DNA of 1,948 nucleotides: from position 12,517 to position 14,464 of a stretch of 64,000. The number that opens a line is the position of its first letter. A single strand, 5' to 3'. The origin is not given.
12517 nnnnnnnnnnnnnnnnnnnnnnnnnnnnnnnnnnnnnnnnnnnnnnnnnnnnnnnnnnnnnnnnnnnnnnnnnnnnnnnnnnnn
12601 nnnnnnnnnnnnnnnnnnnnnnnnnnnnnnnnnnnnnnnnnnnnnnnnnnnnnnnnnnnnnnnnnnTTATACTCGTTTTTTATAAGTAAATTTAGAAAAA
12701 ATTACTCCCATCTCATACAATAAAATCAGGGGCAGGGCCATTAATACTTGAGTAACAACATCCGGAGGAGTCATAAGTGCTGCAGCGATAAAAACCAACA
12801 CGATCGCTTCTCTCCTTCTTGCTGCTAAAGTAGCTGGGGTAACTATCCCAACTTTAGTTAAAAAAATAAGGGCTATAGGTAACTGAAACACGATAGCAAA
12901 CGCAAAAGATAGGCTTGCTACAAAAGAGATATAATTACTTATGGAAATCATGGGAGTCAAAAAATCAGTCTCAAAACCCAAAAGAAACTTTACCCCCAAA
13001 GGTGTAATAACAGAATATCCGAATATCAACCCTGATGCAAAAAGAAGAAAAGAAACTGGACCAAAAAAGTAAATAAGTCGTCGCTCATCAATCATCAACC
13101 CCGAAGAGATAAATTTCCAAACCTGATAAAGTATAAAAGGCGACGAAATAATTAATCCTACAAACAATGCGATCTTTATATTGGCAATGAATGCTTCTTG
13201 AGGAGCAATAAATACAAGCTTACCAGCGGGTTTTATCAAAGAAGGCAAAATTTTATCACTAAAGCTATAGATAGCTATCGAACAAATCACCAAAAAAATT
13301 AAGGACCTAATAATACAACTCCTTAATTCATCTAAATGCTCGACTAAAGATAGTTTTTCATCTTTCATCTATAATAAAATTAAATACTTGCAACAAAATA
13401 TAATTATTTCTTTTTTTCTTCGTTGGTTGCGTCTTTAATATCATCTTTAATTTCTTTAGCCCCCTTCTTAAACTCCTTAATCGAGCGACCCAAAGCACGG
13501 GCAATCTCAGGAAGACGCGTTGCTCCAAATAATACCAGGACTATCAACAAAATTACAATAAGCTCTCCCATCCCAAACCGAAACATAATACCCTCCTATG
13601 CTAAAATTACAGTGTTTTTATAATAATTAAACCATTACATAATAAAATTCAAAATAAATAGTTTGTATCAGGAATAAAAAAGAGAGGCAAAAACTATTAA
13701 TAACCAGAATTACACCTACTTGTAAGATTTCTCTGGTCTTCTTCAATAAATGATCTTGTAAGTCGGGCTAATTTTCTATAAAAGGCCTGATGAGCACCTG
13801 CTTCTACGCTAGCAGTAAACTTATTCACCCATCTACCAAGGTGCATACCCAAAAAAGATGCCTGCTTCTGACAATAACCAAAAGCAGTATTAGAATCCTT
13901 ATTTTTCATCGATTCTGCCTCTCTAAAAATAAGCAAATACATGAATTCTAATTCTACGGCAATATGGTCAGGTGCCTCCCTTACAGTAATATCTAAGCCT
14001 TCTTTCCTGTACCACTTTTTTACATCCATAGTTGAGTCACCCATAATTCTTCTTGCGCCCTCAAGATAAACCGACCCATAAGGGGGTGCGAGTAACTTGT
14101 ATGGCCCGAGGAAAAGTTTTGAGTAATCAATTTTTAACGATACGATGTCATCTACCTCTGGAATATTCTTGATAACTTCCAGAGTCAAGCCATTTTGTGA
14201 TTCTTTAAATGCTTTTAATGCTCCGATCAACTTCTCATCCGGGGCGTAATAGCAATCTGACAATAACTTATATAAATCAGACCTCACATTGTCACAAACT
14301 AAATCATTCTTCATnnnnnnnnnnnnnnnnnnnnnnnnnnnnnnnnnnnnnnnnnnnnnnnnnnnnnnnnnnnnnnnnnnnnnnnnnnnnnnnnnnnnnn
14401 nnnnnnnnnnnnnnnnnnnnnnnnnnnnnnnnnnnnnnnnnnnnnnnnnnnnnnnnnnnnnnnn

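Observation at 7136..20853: Anchor-less periplasmic molybdoenzyme (B-A-TorD order) co-clustered with an octaheme cytochrome, an outer-membrane beta-barrel, TatAC and a complete Moco set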

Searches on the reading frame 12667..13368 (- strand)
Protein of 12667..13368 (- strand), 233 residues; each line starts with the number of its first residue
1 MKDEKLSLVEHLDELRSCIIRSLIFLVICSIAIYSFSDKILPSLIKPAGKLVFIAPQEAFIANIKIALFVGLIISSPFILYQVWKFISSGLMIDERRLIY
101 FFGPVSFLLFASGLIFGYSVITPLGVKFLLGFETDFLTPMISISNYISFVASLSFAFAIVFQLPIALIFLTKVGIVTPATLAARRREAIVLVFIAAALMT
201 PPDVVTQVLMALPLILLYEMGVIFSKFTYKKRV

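Call 5: search_protein_families(library=pfam, proteins=[window:12667-13368:-], max_evalue=0.01)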
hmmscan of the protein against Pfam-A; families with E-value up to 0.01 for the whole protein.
window:12667-13368:- (233 aa): 2 families
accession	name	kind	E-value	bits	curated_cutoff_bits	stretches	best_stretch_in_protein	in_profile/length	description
PF00902.23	TatC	-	2.4e-65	220.7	25.1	1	10-213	1-208/208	Sec-independent protein translocase protein (TatC)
PF24378.1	DUF7534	-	0.0026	18.4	28.4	1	191-217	14-40/57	Family of unknown function (DUF7534)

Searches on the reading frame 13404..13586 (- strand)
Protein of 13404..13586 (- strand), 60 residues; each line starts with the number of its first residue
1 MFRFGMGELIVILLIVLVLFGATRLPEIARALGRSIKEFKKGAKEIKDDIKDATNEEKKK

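Call 7: search_protein_families(library=pfam, proteins=[window:13404-13586:-], max_evalue=0.001)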
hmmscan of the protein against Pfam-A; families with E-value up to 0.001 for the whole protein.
window:13404-13586:- (60 aa): 1 family
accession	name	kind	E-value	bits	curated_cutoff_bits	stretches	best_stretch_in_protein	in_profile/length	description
PF02416.21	TatA_B_E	-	7.9e-20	70.3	21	1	5-53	2-50/53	mttA/Hcf106 family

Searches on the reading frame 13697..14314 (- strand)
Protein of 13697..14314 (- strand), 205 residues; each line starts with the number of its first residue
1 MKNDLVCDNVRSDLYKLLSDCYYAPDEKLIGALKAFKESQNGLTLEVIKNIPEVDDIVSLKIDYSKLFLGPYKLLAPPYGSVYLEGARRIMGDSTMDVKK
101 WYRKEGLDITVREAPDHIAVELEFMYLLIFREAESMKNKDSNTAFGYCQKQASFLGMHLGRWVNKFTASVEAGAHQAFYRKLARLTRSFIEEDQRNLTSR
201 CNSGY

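Call 5: search_protein_families(library=pfam, proteins=[window:13697-14314:-], max_evalue=0.01)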
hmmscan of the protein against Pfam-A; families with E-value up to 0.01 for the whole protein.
window:13697-14314:- (205 aa): 1 family
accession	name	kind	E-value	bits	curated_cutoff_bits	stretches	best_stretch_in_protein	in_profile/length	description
PF02613.20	Nitrate_red_del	-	8.3e-28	97.6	22.2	1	50-167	20-135/136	Nitrate reductase delta subunit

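Call 6: search_protein_families(library=ncbifam, proteins=[window:13697-14314:-], max_evalue=0.001)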
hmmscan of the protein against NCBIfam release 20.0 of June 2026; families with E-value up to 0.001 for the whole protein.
window:13697-14314:- (205 aa): 5 families
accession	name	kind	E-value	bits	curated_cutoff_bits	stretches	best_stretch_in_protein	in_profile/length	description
NF003442.0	PRK04976.1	equivalog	1.9e-22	80.2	132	1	35-198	52-209/211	molecular chaperone TorD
NF008632.0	PRK11621.1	equivalog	9.4e-20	71.1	162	1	58-198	66-193/203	Tat proofreading chaperone DmsD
TIGR03482.1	DMSO_red_II_cha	subfamily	4.8e-17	62.6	152.3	1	11-200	2-195/197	DMSO reductase family type II enzyme chaperone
NF042981.1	EthbenzDh_ebdD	equivalog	2.5e-13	50.2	360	1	110-194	132-212/222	ethylbenzene dehydrogenase subunit delta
TIGR00684.1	narJ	equivalog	8.2e-07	29.2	59.35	1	32-139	20-125/152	nitrate reductase molybdenum cofactor assembly chaperone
